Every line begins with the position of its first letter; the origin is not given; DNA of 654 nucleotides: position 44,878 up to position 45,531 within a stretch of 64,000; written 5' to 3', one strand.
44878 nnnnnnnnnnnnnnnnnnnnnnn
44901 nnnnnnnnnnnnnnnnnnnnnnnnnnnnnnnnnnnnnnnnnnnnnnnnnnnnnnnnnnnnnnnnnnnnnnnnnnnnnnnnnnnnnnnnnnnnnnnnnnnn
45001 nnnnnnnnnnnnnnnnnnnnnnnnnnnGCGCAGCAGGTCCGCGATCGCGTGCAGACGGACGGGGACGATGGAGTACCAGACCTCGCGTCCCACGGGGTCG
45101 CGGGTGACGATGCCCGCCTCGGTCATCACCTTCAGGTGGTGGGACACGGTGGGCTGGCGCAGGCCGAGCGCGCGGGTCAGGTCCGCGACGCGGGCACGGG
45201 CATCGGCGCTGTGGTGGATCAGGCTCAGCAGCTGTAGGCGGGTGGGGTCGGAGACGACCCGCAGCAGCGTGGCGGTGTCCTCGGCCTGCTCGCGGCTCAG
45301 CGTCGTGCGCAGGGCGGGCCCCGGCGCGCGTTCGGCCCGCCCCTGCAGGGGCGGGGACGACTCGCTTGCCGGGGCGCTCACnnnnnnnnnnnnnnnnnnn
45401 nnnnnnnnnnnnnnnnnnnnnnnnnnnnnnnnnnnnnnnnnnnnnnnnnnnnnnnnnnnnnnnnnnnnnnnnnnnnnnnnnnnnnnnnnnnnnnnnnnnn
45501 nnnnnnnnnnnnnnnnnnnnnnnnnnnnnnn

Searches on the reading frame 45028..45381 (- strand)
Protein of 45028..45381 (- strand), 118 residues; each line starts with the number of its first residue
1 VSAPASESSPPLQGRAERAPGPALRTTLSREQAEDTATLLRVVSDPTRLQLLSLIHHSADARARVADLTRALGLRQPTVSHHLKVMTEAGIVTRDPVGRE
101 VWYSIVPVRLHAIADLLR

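Call 10: search_protein_families(library=ncbifam, proteins=[window:45028-45381:-], max_evalue=0.001)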
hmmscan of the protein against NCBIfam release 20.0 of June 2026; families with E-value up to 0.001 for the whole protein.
window:45028-45381:- (118 aa): 10 families
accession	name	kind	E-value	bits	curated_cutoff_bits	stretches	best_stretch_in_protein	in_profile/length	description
NF033788.1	HTH_metalloreg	subfamily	3e-21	75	55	1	37-113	2-76/77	metalloregulator ArsR/SmtB family transcription factor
NF041413.1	ArsR_Rv2640c_fam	equivalog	3.6e-15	56.4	155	1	26-117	22-113/118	Rv2640c family ArsR-like transcriptional regulator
NF047906.1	CdPbTransRegCmtR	equivalog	2.4e-10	40.2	150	1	34-117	9-90/104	Cd(II)/Pb(II)-sensing metalloregulatory transcriptional regulator CmtR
NF033789.1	repress_SdpR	subfamily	5.7e-10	39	100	1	41-105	3-64/79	autorepressor SdpR family transcription factor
NF040642.1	sulf_sens_BigR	equivalog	4.1e-09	36.4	155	1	31-105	5-76/95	sulfite-sensing transcriptional repressor BigR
NF045707.1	Dbac_1936_reg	equivalog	1.9e-08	34.3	115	1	32-113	3-81/99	ArsR/SmtB-type metalloregulator TsoR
NF052532.1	TransRegPagRBaca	equivalog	4.1e-08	33.2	170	1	31-117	12-95/99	transcriptional repressor PagR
NF007528.0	PRK10141.1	subfamily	6.6e-07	29.2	97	1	38-107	8-75/117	metalloregulator ArsR/SmtB family transcription factor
NF053755.1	MsvR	equivalog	0.00014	21.7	220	1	38-94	5-58/236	transcriptional factor MsvR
NF008273.0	PRK11050.1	equivalog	0.00016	21.3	153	1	60-96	52-88/156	manganese-binding transcriptional regulator MntR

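Call 11: search_protein_families(library=pfam, proteins=[window:45028-45381:-])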
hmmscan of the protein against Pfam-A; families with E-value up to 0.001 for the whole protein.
window:45028-45381:- (118 aa): 7 families
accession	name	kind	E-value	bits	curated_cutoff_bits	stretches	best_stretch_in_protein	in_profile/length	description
PF01022.26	HTH_5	-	2.4e-12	47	22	1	45-93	1-46/47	Bacterial regulatory protein, arsR family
PF12840.13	HTH_20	-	9e-11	42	27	1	44-93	2-49/51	Helix-turn-helix domain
PF12802.13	MarR_2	-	3.5e-08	33.9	27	1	46-95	5-55/61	MarR family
PF13412.12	HTH_24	-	1.2e-06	28.4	21.9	1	45-93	2-48/48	Winged helix-turn-helix DNA-binding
PF09339.16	HTH_IclR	-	3.5e-06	27.1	22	1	59-96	15-52/52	IclR helix-turn-helix domain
PF01047.28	MarR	-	5.2e-05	23.5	24.6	1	46-95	3-50/59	MarR family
PF25212.1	HVO_A0114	-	0.00016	21.9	27.6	1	34-103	11-81/84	HVO_A0114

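Call 41: search_dna_similar(query=window:45028-45381:-, collection=plasmids, mode=protein, max_rows=40, max_evalue=1e-15)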
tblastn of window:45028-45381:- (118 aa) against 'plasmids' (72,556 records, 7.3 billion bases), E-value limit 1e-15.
Records with a match: 18; places in all: 20; records where one place covers at least 80% of the query: 13.
Best place of each record, by identity: <60% 18.
By first word of the organism name: Streptomyces 5; Rathayibacter 4; Arthrobacter 3; Amnibacterium 1; Pseudonocardia 1; Mycobacterium 1; Pseudarthrobacter 1; Clavibacter 1; Herbiconiux 1.
By predicted mobility (MOB-suite, as given by PLSDB): non-mobilizable 13; conjugative 3; mobilizable 2.
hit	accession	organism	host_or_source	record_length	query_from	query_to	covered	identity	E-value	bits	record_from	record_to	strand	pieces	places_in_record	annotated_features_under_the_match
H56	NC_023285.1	Streptomyces sp. F8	-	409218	1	105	89%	50.5%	1e-21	95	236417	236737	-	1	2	metalloregulator ArsR/SmtB family transcription factor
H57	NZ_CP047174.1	Rathayibacter sp. VKM Ac-2760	Tanacetum vulgare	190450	21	117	82%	49.5%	1e-20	92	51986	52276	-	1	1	metalloregulator ArsR/SmtB family transcription factor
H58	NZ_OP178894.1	Amnibacterium kyonggiense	-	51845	22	117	81%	47.9%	5e-19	88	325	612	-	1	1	metalloregulator ArsR/SmtB family transcription factor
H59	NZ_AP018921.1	Pseudonocardia autotrophica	-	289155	6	117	95%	41.1%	4e-16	79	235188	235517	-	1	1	metalloregulator ArsR/SmtB family transcription factor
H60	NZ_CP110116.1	Arthrobacter sp. YA7-1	Solanum lycopersicum,Tomato (Solanum ...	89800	8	117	93%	40.0%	4e-17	82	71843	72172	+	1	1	metalloregulator ArsR/SmtB family transcription factor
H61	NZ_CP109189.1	Streptomyces sp. NBC_01708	-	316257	4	105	86%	42.7%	5e-18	85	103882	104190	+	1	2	metalloregulator ArsR/SmtB family transcription factor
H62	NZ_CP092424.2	Mycobacterium lentiflavum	-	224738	6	118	96%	38.1%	6e-16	79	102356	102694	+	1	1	metalloregulator ArsR/SmtB family transcription factor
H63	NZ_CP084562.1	Arthrobacter sp. FW305-BF8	isolate,groundwater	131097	17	117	86%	42.6%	9e-17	81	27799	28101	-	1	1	metalloregulator ArsR/SmtB family transcription factor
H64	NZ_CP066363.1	Pseudarthrobacter defluvii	cell culture,sediment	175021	5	117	96%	37.8%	7e-16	79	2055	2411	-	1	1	metalloregulator ArsR/SmtB family transcription factor | hypothetical protein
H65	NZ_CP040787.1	Clavibacter phaseoli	Bean seeds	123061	22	117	81%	43.8%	3e-16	80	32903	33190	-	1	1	metalloregulator ArsR/SmtB family transcription factor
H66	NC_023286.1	Streptomyces sp. F12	-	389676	28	105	66%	53.8%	4e-21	94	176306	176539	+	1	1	metalloregulator ArsR/SmtB family transcription factor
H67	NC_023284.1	Streptomyces sp. F2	-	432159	28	105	66%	53.8%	4e-21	94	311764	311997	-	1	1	metalloregulator ArsR/SmtB family transcription factor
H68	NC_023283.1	Streptomyces sp. FR1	-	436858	28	105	66%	53.8%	4e-21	94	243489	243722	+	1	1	metalloregulator ArsR/SmtB family transcription factor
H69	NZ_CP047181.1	Rathayibacter festucae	Androsace koso-poljanskii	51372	25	117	79%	44.1%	1e-16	81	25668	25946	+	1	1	metalloregulator ArsR/SmtB family transcription factor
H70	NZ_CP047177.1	Rathayibacter sp. VKM Ac-2759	Tanacetum vulgare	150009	22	117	81%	42.7%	1e-16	81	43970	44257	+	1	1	metalloregulator ArsR/SmtB family transcription factor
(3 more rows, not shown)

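Call 45: get_annotated_region(hit=H57, flank=7000)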
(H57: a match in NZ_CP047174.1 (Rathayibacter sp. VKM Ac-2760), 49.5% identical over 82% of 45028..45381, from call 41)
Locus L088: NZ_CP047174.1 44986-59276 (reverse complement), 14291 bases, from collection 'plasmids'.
description: Rathayibacter sp. VKM Ac-2760 plasmid unnamed1, complete sequence
organism: Rathayibacter sp. VKM Ac-2760 (NCBI taxid 2609253)
taxonomy: Bacteria; Actinomycetota; Actinomycetes; Micrococcales; Microbacteriaceae; Rathayibacter; Rathayibacter sp. VKM Ac-2760
host: -; source: Tanacetum vulgare; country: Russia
typing (MOB-suite, as given by PLSDB): non-mobilizable
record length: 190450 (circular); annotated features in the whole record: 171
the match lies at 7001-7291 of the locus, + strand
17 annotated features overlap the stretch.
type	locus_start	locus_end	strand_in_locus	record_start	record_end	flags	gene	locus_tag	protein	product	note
CDS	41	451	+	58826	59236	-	-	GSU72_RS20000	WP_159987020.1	MerR family transcriptional regulator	GO:0006355 - regulation of DNA-templated transcription [Evidence IEA]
CDS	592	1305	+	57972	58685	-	-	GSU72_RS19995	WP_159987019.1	DUF3800 domain-containing protein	-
CDS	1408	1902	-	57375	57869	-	-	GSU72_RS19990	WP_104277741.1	GNAT family N-acetyltransferase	-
CDS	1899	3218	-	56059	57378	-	-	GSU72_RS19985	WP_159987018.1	FAD-dependent oxidoreductase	-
CDS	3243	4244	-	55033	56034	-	trxB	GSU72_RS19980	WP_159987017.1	thioredoxin-disulfide reductase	-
CDS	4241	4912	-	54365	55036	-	-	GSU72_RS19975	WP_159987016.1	arsenate reductase ArsC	-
CDS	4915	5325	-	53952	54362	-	-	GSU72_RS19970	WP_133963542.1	arsenate reductase ArsC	-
CDS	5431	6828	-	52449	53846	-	-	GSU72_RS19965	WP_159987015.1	arsenic transporter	GO:0046685 - response to arsenic-containing substance [Evidence IEA]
CDS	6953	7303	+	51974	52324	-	-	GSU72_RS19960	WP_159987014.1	metalloregulator ArsR/SmtB family transcription factor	GO:0006355 - regulation of DNA-templated transcription [Evidence IEA]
CDS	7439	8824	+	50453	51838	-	-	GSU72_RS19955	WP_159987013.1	FAD-dependent oxidoreductase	-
CDS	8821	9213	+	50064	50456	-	-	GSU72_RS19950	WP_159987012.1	low molecular weight phosphatase family protein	-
CDS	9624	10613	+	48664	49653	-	-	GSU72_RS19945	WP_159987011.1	DJ-1/PfpI family protein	-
CDS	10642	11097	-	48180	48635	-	-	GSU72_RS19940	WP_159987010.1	nuclear transport factor 2 family protein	-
CDS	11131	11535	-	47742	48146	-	-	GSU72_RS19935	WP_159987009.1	ester cyclase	GO:0030638 - polyketide metabolic process [Evidence IEA]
CDS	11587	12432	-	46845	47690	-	-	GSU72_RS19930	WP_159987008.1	SDR family oxidoreductase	-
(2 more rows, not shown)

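Call 46: get_annotated_region(hit=H60, flank=7000)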
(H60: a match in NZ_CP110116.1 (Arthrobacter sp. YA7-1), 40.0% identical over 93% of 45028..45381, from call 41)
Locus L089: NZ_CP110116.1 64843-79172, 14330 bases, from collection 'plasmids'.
description: Arthrobacter sp. YA7-1 plasmid pYA7-1b, complete sequence
organism: Arthrobacter sp. YA7-1 (NCBI taxid 2987701)
taxonomy: Bacteria; Actinomycetota; Actinomycetes; Micrococcales; Micrococcaceae; Arthrobacter; Arthrobacter sp. YA7-1
host: -; source: Solanum lycopersicum,Tomato (Solanum lycopersicum) cultivar KnowYou301 rhizosphere; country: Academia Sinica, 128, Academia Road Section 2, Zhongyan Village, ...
typing (MOB-suite, as given by PLSDB): conjugative; relaxase MOBP; mating-pair formation MPF_T
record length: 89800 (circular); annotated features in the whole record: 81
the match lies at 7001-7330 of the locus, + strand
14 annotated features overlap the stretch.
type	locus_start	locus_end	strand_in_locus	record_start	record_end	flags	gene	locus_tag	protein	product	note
CDS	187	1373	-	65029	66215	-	-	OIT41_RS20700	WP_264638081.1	IS3 family transposase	-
CDS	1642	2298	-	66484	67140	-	-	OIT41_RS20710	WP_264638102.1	arsenate reductase ArsC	-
CDS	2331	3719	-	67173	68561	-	-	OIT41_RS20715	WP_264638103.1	NAD(P)-binding domain-containing protein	-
CDS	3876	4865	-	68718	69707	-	trxB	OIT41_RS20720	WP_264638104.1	thioredoxin-disulfide reductase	-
CDS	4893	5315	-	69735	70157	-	-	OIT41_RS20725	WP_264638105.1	arsenate reductase ArsC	-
CDS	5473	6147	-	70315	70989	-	-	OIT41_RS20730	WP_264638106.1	metalloregulator ArsR/SmtB family transcription factor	GO:0006355 - regulation of DNA-templated transcription [Evidence IEA]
CDS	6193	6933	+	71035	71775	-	-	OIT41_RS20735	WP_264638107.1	MIP/aquaporin family protein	GO:0055085 - transmembrane transport [Evidence IEA]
CDS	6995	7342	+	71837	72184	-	-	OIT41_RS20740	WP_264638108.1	metalloregulator ArsR/SmtB family transcription factor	GO:0006355 - regulation of DNA-templated transcription [Evidence IEA]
CDS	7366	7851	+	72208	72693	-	-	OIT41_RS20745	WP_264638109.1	GNAT family N-acetyltransferase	-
CDS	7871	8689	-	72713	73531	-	istB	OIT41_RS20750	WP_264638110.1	IS21-like element helper ATPase IstB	-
CDS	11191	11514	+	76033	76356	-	-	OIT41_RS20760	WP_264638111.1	RHS repeat-associated core domain-containing protein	-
CDS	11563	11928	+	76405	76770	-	-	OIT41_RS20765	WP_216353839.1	transposase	GO:0006313 - DNA transposition [Evidence IEA]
CDS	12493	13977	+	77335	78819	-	ltrA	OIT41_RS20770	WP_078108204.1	group II intron reverse transcriptase/maturase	GO:0000373 - Group II intron splicing [Evidence IEA]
CDS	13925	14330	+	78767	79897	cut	-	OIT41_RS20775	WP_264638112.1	IS3 family transposase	-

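Call 47: get_annotated_region(hit=H62, flank=7000)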
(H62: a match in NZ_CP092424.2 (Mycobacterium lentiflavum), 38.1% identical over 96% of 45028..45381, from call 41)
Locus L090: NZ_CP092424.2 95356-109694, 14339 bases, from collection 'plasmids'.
description: Mycobacterium lentiflavum strain ATCC 51985 plasmid unnamed1, complete sequence
organism: Mycobacterium lentiflavum (NCBI taxid 141349)
taxonomy: Bacteria; Actinomycetota; Actinomycetes; Mycobacteriales; Mycobacteriaceae; Mycobacterium; Mycobacterium lentiflavum
host: -; source: -; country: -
typing (MOB-suite, as given by PLSDB): non-mobilizable
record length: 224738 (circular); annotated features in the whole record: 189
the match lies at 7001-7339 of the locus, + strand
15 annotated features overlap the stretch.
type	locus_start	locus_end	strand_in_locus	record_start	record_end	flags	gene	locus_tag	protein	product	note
CDS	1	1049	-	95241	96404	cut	pstS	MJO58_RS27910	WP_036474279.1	phosphate ABC transporter substrate-binding protein PstS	GO:0006817 - phosphate ion transport [Evidence IEA]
CDS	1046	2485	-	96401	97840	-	-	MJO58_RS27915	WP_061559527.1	FAD-dependent oxidoreductase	-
CDS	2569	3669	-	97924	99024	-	pstS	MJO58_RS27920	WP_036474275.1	phosphate ABC transporter substrate-binding protein PstS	GO:0006817 - phosphate ion transport [Evidence IEA]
CDS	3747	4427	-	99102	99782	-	-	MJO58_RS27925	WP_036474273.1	ArsR family transcriptional regulator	GO:0006355 - regulation of DNA-templated transcription [Evidence IEA]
CDS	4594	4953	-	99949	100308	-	-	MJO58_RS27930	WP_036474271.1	Rv2640c family ArsR-like transcriptional regulator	-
CDS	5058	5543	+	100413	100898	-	-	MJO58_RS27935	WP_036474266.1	ArsI/CadI family heavy metal resistance metalloenzyme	-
CDS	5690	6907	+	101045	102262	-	-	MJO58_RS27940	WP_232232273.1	MFS transporter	GO:0055085 - transmembrane transport [Evidence IEA]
CDS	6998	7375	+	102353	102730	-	-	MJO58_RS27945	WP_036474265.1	metalloregulator ArsR/SmtB family transcription factor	GO:0006355 - regulation of DNA-templated transcription [Evidence IEA]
CDS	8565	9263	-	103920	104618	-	-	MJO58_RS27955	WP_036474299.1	cation transporter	GO:0006812 - monoatomic cation transport [Evidence IEA]; GO:0055085 - transmembrane transport [Evidence IEA]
CDS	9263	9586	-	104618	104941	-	-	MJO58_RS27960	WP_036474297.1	metalloregulator ArsR/SmtB family transcription factor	GO:0006355 - regulation of DNA-templated transcription [Evidence IEA]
CDS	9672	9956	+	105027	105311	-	-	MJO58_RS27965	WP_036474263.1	hypothetical protein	-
CDS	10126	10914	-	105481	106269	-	-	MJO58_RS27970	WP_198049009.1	sulfite exporter TauE/SafE family protein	GO:0006810 - transport [Evidence IEA]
CDS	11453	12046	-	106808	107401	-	-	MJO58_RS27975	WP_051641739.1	hypothetical protein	-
CDS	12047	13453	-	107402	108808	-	-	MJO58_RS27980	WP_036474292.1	ATP-binding protein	-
CDS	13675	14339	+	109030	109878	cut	-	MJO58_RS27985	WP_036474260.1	hypothetical protein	-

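Call 48: get_annotated_region(hit=H56, flank=9000)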
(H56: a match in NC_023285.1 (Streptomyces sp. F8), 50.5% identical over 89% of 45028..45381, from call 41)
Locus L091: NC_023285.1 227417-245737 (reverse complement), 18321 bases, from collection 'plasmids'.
description: Streptomyces sp. F8 plasmid pFRL5, complete sequence
organism: Streptomyces sp. F8 (NCBI taxid 1436085)
taxonomy: Bacteria; Actinomycetota; Actinomycetes; Kitasatosporales; Streptomycetaceae; Streptomyces; Streptomyces sp. F8
host: -; source: -; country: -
typing (MOB-suite, as given by PLSDB): non-mobilizable
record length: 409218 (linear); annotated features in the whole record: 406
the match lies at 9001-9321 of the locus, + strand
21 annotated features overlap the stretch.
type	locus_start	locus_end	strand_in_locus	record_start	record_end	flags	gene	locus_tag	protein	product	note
CDS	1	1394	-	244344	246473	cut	-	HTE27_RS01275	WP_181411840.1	PhoX family phosphatase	-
CDS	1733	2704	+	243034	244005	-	-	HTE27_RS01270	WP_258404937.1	PstS family phosphate ABC transporter substrate-binding protein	-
CDS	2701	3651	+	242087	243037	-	pstC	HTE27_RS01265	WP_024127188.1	phosphate ABC transporter permease subunit PstC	-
CDS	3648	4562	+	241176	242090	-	pstA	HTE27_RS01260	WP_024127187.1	phosphate ABC transporter permease PstA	-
CDS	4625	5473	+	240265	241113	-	pstB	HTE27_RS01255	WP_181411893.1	phosphate ABC transporter ATP-binding protein PstB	-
CDS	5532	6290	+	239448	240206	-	-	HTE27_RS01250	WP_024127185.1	response regulator transcription factor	GO:0000160 - phosphorelay signal transduction system [Evidence IEA]; GO:0006355 - regulation of DNA-templated ...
CDS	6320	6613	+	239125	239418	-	-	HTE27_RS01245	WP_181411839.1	hypothetical protein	-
CDS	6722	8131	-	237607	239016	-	-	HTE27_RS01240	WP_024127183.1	FAD-dependent oxidoreductase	-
CDS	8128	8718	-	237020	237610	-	-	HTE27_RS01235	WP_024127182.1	low molecular weight phosphatase family protein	-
CDS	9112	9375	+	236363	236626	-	-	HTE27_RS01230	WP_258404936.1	metalloregulator ArsR/SmtB family transcription factor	GO:0006355 - regulation of DNA-templated transcription [Evidence IEA]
CDS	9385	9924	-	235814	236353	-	-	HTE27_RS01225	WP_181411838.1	hypothetical protein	-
CDS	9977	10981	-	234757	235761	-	-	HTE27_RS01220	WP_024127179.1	inorganic phosphate transporter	-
CDS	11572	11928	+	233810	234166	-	-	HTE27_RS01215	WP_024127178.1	metalloregulator ArsR/SmtB family transcription factor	GO:0006355 - regulation of DNA-templated transcription [Evidence IEA]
CDS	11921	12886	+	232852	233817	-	-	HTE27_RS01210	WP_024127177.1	permease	-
CDS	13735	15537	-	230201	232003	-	arsA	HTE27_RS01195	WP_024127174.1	arsenical pump-driving ATPase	GO:0071722 - detoxification of arsenic-containing substance [Evidence IEA]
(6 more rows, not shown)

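Call 117: find_homologous_proteins(query=window:45028-45381:-, max_evalue=1e-10)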
Query window:45028-45381:- (118 aa): 4138 proteins with E <= 1e-10 among 4371 candidates; the best 120 are listed.
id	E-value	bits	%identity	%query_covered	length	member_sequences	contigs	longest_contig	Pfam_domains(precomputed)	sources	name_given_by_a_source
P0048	1.1e-64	233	96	100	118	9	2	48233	PF12840.14,PF13412.13,PF01022.27,PF09339.17,PF12802.14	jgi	-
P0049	5.8e-47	176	77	100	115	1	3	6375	PF12840.14,PF13412.13,PF01022.27,PF09339.17,PF12802.14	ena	-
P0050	2.1e-46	174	80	96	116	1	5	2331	PF12840.14,PF13412.13,PF01022.27,PF12802.14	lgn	-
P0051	3.7e-46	174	76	100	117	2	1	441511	PF12840.14,PF01022.27,PF12802.14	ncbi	ncbi:metalloregulator ArsR/SmtB family transcription factor [Myceligenerans cantabricum]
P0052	5.2e-46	173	85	84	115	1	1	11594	PF12840.14,PF13412.13,PF01022.27,PF12802.14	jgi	jgi:ArsR family transcriptional regulator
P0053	2.1e-45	171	84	81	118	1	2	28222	PF12840.14,PF13412.13,PF01022.27,PF09339.17,PF12802.14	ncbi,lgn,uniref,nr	ncbi:ArsR/SmtB family transcription factor [Occultella aeris]|uniref:ArsR/SmtB family transcription 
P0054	3.8e-45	170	79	92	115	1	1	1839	PF12840.14,PF13412.13,PF01022.27,PF12802.14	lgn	-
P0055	8.5e-45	169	84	84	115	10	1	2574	PF12840.14,PF01022.27,PF12802.14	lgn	-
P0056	5.5e-44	167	75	100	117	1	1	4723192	PF12840.14,PF01022.27,PF12802.14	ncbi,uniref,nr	ncbi:ArsR/SmtB family transcription factor [Myceligenerans xiligouense]|uniref:ArsR family transcrip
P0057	5.8e-44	167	77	90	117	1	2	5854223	PF01047.29,PF12840.14,PF13412.13,PF01022.27,PF12802.14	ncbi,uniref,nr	ncbi:ArsR/SmtB family transcription factor [Promicromonospora iranensis]|uniref:ArsR family transcri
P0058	9.7e-44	166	77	90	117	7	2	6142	PF01047.29,PF12840.14,PF13412.13,PF01022.27,PF12802.14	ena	-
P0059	2.7e-43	164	75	96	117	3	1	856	PF01047.29,PF12840.14,PF13412.13,PF01022.27,PF12802.14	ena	-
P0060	2.9e-43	164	73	100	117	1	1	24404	PF01047.29,PF12840.14,PF13412.13,PF01022.27,PF12802.14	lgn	-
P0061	1.1e-42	163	80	85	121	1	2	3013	PF12840.14,PF01022.27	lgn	-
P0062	1.4e-42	162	84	84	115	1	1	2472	PF12840.14,PF01022.27,PF12802.14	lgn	-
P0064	2.7e-41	158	70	99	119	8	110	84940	PF12840.14,PF13412.13,PF01022.27,PF12802.14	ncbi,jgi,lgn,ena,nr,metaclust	jgi:ArsR family transcriptional regulator|nr:metalloregulator ArsR/SmtB family transcription factor 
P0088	7.5e-36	140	76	76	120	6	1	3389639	PF01047.29,PF12840.14,PF01022.27,PF12802.14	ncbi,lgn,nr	ncbi:ArsR/SmtB family transcription factor [Pimelobacter simplex]|nr:metalloregulator ArsR/SmtB fami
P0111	3.7e-32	129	60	100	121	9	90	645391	PF01047.29,PF12840.14,PF13412.13,PF01022.27,PF12802.14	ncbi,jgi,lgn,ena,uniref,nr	ncbi:MAG: metalloregulator ArsR/SmtB family transcription factor [Actinobacteria bacterium]|jgi:ArsR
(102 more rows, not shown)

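Call 119: find_encoding_contigs(protein=P0064, flank=7000, max_places=3)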
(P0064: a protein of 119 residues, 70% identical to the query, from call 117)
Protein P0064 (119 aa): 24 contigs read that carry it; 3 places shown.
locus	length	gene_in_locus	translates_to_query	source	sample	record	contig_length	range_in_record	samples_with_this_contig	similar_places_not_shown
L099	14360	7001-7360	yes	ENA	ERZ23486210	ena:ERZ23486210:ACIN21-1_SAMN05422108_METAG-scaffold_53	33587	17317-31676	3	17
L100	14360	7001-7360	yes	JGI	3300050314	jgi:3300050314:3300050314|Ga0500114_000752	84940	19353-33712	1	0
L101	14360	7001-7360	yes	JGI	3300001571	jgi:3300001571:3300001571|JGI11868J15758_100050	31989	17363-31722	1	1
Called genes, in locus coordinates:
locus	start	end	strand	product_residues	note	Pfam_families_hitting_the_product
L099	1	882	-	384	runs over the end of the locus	PF01717:Meth_synt_2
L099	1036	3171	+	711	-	PF16371:MetallophosN, PF00149:Metallophos, PF13360:PQQ_2, PF25293:Beta-prop_EMC1_N (faint), PF13570:Beta-prop_ACSF4, PF13360:PQQ_2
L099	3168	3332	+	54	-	-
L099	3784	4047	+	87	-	-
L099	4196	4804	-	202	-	-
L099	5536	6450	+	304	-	PF07751:Abi_2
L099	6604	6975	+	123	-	PF01451:LMWPc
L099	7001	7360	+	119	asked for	PF12802:MarR_2 (weak), PF12840:HTH_20, PF13412:HTH_24 (weak), PF01022:HTH_5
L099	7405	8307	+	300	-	PF21234:Phosphatase-like_N, PF01451:LMWPc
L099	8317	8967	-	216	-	PF00486:Trans_reg_C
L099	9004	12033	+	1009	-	PF13700:DUF4158, PF01526:DDE_Tnp_Tn3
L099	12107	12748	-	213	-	PF12324:HTH_15, PF03243:MerB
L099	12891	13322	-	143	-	PF00376:MerR, PF13411:MerR_1, PF09278:MerR-DNA-bind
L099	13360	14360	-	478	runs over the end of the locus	PF01134:GIDA (faint), PF07992:Pyr_redox_2, PF12831:FAD_oxidored (weak), PF13738:Pyr_redox_3, PF00070:Pyr_redox, PF02852:Pyr_redox_dim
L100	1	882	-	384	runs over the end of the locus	PF01717:Meth_synt_2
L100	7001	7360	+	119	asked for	PF12802:MarR_2 (weak), PF12840:HTH_20, PF13412:HTH_24 (weak), PF01022:HTH_5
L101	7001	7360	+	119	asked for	PF12802:MarR_2 (weak), PF12840:HTH_20, PF13412:HTH_24 (weak), PF01022:HTH_5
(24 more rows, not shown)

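Call 120: find_encoding_contigs(protein=P0111, flank=7000, max_places=3)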
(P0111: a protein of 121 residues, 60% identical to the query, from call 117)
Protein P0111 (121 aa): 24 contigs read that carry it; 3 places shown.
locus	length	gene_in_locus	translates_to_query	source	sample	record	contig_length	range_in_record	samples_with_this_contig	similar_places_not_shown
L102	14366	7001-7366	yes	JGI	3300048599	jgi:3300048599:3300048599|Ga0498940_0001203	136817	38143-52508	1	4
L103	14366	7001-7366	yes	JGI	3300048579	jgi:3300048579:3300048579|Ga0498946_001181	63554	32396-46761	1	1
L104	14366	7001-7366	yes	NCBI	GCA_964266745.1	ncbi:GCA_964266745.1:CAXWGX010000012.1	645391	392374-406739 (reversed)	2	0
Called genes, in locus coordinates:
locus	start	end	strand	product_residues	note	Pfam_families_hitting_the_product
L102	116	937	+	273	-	PF02673:BacA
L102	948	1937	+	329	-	PF00248:Aldo_ket_red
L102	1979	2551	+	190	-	PF28474:DUF8412, PF13376:OmdA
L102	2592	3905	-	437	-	PF01546:Peptidase_M20, PF07687:M20_dimer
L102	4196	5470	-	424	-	PF14659:Phage_int_SAM_3 (weak), PF00589:Phage_integrase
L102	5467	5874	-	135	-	-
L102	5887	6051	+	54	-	-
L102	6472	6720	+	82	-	PF12728:HTH_17 (weak)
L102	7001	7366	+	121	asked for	PF12840:HTH_20, PF01022:HTH_5, PF01047:MarR (weak), PF12802:MarR_2, PF13412:HTH_24 (weak)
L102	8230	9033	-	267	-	PF00486:Trans_reg_C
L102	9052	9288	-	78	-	-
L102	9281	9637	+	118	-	-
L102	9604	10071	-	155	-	-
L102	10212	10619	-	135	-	PF03625:DUF302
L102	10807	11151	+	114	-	PF00507:Oxidored_q4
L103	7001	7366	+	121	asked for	PF12840:HTH_20, PF01022:HTH_5, PF01047:MarR (weak), PF12802:MarR_2, PF13412:HTH_24 (weak)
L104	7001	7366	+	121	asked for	PF12840:HTH_20, PF01022:HTH_5, PF01047:MarR (weak), PF12802:MarR_2, PF13412:HTH_24 (weak)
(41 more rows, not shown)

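Call 121: find_encoding_contigs(protein=P0057, flank=7000, max_places=1)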
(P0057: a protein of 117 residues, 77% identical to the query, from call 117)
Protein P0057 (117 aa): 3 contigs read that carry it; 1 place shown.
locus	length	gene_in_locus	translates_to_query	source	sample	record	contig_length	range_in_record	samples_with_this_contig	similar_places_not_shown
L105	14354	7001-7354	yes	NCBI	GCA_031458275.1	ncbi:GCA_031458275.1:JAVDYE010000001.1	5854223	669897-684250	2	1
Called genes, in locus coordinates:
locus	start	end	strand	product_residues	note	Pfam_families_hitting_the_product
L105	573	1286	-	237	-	-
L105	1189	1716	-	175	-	-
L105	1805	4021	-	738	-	PF01580:FtsK_SpoIIIE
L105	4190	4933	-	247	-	-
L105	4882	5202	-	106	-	PF00398:RrnaAD (weak), PF01135:PCMT, PF01209:Ubie_methyltran (weak), PF05175:MTS (weak), PF08704:GCD14 (weak), PF13489:Methyltransf_23 (weak), PF13847:Methyltransf_31, PF13649:Methyltransf_25, +3 more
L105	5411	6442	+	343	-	PF12840:HTH_20, PF01022:HTH_5, PF12802:MarR_2 (weak), PF21234:Phosphatase-like_N, PF01451:LMWPc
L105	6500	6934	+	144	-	PF01451:LMWPc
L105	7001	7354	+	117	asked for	PF01022:HTH_5, PF01047:MarR (weak), PF12802:MarR_2, PF12840:HTH_20, PF13412:HTH_24 (weak)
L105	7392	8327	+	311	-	PF21234:Phosphatase-like_N, PF01451:LMWPc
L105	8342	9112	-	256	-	PF00486:Trans_reg_C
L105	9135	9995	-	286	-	PF02463:SMC_N (faint), PF00005:ABC_tran, PF13304:AAA_21 (faint)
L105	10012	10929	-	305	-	PF00528:BPD_transp_1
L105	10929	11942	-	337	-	PF00528:BPD_transp_1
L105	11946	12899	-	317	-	PF12849:PBP_like_2, PF12727:PBP_like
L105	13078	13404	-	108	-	PF01022:HTH_5, PF12840:HTH_20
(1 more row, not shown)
